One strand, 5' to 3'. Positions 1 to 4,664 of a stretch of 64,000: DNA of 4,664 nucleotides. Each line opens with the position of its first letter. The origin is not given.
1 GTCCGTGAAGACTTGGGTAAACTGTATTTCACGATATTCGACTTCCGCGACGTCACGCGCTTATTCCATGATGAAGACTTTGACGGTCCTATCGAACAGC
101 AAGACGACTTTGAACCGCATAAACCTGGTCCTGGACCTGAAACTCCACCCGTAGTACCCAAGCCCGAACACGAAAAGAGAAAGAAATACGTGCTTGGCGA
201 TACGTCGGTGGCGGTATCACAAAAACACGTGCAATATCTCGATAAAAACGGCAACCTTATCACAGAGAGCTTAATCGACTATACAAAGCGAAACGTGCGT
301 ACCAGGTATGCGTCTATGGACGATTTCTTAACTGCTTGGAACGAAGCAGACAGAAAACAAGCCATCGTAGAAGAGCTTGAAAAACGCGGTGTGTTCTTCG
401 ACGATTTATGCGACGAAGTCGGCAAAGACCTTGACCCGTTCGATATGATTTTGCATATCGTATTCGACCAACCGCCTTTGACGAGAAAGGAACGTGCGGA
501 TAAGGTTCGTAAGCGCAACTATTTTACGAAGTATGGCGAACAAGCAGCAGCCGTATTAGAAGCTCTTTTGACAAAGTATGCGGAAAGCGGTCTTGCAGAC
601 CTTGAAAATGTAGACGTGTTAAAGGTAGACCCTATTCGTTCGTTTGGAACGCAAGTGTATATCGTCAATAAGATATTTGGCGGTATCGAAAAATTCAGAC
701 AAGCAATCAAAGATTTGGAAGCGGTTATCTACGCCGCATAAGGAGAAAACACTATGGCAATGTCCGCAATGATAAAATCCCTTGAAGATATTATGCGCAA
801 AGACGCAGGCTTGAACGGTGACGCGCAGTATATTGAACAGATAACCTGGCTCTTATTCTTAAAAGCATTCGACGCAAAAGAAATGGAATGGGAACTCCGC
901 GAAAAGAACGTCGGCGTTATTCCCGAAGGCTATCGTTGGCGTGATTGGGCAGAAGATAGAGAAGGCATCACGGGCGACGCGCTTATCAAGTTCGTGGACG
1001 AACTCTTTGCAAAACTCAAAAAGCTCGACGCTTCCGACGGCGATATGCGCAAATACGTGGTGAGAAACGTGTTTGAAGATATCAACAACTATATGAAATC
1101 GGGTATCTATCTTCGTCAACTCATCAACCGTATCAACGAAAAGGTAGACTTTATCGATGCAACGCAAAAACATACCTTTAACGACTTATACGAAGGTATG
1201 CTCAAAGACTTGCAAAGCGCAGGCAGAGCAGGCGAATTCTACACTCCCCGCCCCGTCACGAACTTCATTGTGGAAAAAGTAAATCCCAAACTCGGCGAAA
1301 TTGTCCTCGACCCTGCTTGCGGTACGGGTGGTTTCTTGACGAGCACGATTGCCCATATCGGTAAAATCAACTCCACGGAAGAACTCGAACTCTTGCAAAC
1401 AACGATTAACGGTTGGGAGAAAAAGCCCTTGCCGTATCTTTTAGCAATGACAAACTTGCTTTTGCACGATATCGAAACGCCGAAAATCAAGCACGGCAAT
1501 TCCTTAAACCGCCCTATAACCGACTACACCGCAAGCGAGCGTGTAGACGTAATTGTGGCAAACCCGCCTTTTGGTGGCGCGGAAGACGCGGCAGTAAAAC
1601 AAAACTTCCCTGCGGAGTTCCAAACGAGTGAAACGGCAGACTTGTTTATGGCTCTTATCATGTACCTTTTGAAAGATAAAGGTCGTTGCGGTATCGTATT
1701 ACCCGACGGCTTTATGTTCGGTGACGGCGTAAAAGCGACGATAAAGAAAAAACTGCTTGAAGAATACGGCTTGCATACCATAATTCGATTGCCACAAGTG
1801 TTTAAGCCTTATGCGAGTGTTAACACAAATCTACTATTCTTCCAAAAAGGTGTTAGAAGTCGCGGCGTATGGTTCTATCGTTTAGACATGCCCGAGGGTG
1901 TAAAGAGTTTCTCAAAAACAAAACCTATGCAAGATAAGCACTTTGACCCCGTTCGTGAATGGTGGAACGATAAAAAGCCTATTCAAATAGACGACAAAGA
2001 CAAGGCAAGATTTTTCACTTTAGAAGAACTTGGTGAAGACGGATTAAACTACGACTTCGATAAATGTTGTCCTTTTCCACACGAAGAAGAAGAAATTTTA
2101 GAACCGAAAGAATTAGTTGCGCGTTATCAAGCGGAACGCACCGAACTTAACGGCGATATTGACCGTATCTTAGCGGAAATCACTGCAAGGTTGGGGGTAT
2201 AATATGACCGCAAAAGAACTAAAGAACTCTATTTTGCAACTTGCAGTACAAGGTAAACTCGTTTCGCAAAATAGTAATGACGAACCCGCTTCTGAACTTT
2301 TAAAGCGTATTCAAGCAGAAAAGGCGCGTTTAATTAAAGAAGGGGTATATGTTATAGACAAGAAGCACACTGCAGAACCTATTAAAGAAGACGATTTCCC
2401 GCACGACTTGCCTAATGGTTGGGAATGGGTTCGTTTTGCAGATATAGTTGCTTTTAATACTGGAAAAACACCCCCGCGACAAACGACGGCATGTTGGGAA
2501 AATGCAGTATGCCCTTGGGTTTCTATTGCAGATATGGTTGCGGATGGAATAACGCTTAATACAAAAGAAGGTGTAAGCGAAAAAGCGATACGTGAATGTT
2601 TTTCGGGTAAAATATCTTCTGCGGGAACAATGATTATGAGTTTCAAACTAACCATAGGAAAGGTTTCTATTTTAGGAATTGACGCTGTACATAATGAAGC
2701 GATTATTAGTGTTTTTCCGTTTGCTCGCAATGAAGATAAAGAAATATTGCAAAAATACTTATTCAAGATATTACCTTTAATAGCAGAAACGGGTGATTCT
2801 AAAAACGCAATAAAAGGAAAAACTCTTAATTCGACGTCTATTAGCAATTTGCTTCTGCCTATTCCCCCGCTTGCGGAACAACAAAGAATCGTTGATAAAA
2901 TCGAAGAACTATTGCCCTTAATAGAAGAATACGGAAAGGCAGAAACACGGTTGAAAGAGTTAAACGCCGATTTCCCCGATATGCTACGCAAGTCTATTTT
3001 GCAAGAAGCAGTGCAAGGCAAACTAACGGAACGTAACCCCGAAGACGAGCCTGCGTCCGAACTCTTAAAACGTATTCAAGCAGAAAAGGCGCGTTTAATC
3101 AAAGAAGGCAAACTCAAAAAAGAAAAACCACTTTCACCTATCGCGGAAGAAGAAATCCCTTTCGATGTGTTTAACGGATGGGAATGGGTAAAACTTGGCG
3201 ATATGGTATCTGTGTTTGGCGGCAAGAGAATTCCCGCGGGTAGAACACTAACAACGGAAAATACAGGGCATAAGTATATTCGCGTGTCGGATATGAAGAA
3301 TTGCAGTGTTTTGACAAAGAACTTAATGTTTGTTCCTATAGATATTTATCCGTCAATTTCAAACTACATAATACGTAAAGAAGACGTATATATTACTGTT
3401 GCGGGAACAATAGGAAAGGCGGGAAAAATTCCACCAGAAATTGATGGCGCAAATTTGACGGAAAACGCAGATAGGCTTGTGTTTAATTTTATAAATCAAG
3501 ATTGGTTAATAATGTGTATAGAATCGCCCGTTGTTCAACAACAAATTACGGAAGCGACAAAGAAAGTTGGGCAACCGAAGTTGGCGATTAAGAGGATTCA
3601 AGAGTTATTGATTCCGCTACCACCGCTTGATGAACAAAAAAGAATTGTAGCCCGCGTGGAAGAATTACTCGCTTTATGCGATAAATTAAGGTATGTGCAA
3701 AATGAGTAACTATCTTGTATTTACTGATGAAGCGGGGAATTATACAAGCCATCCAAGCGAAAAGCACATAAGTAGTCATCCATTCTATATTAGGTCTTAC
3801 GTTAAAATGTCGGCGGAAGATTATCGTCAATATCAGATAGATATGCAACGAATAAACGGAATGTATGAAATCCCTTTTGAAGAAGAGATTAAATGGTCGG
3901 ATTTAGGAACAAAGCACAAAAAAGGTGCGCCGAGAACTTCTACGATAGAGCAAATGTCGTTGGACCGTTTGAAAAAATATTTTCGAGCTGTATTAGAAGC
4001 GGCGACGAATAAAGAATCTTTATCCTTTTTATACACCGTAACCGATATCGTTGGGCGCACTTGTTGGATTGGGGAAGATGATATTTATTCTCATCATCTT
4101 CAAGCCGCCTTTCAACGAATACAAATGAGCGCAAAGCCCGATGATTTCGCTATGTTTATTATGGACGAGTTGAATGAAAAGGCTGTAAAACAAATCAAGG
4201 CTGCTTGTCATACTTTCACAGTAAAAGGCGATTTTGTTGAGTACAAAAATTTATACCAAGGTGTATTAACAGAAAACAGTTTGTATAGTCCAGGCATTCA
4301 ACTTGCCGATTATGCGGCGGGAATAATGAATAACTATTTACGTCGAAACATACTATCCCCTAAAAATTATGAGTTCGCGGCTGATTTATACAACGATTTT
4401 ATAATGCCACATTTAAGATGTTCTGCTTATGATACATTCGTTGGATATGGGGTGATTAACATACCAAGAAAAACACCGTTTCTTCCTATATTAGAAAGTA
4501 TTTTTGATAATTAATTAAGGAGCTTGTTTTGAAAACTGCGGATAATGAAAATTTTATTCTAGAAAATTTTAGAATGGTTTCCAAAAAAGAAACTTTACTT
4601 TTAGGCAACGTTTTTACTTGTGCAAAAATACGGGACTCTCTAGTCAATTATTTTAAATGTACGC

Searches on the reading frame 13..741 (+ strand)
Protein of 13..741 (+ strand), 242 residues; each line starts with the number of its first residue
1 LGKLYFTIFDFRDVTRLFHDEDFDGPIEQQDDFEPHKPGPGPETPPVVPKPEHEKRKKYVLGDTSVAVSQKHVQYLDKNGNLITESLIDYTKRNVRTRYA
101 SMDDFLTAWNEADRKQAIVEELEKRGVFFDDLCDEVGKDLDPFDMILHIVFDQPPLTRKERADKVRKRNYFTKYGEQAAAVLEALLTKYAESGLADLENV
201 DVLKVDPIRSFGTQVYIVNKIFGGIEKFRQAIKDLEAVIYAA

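Call 42: search_protein_families(library=pfam, proteins=[window:13-741:+], max_evalue=0.0001)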
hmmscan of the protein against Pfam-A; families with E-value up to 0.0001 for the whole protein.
window:13-741:+ (242 aa): 1 family
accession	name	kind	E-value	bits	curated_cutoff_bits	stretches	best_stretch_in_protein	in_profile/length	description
PF08463.15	EcoEI_R_C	-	8e-33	114.3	24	1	85-240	1-163/163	EcoEI R protein C-terminal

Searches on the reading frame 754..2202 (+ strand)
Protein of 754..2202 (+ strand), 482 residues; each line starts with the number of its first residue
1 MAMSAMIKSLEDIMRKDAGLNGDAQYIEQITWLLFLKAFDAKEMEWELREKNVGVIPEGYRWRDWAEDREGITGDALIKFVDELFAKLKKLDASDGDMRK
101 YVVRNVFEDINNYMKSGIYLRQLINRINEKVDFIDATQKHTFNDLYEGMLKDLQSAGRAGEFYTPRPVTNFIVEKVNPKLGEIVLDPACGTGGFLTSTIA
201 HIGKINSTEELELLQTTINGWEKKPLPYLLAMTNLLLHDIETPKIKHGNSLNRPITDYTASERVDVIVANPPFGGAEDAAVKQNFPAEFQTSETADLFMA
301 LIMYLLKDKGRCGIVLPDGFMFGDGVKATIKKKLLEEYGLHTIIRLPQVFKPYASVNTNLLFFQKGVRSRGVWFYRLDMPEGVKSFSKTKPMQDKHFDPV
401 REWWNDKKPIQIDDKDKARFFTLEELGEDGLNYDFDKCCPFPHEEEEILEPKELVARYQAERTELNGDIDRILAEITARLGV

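Call 42: search_protein_families(library=pfam, proteins=[window:754-2202:+], max_evalue=0.0001)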
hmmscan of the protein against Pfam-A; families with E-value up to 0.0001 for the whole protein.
window:754-2202:+ (482 aa): 3 families
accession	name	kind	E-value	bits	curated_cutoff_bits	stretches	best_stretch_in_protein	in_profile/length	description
PF02384.22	N6_Mtase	-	4.9e-64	217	20.4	1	138-437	2-301/311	N-6 DNA Methylase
PF12161.14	HsdM_N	-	2.2e-14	54.7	24.5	1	5-127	3-135/135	HsdM N-terminal domain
PF07669.17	Eco57I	-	2e-10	41.4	25.3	1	241-349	64-170/171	Eco57I restriction-modification methylase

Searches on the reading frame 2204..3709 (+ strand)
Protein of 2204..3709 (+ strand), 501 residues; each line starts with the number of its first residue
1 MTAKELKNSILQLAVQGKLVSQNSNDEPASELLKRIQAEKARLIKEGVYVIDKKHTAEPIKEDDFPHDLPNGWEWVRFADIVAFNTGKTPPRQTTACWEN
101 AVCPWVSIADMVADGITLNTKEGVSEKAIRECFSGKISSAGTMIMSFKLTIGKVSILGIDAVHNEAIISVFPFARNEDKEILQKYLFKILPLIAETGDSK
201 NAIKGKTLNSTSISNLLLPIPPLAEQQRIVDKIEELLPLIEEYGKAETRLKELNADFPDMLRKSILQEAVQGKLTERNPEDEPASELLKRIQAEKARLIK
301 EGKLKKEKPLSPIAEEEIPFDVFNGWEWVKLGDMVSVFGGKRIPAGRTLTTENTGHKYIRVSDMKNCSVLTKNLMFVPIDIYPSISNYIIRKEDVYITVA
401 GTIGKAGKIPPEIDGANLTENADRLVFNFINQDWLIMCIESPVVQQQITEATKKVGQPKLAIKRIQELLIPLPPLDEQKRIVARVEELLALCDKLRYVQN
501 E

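Call 42: search_protein_families(library=pfam, proteins=[window:2204-3709:+], max_evalue=0.0001)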
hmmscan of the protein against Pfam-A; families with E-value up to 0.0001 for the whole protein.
window:2204-3709:+ (501 aa): 1 family
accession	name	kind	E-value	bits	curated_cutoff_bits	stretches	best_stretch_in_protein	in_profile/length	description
PF01420.25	Methylase_S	-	6.8e-31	108.2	22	2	325-490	3-154/168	Type I restriction modification DNA specificity domain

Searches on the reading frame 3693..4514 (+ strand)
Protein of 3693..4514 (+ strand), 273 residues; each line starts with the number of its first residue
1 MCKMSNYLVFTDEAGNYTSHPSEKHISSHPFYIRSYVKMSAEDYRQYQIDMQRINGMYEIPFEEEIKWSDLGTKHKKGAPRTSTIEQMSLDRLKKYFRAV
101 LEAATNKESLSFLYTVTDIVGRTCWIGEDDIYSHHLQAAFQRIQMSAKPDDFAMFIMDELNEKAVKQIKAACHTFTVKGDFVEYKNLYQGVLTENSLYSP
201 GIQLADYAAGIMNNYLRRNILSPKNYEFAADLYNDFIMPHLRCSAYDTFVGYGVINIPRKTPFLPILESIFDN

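Call 42: search_protein_families(library=pfam, proteins=[window:3693-4514:+], max_evalue=0.0001)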
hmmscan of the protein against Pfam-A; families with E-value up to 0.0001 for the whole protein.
window:3693-4514:+ (273 aa): 1 family
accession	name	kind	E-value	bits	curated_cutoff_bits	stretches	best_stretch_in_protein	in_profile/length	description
PF12686.12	DUF3800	-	8.1e-09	36.8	21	1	8-214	1-148/149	Protein of unknown function (DUF3800)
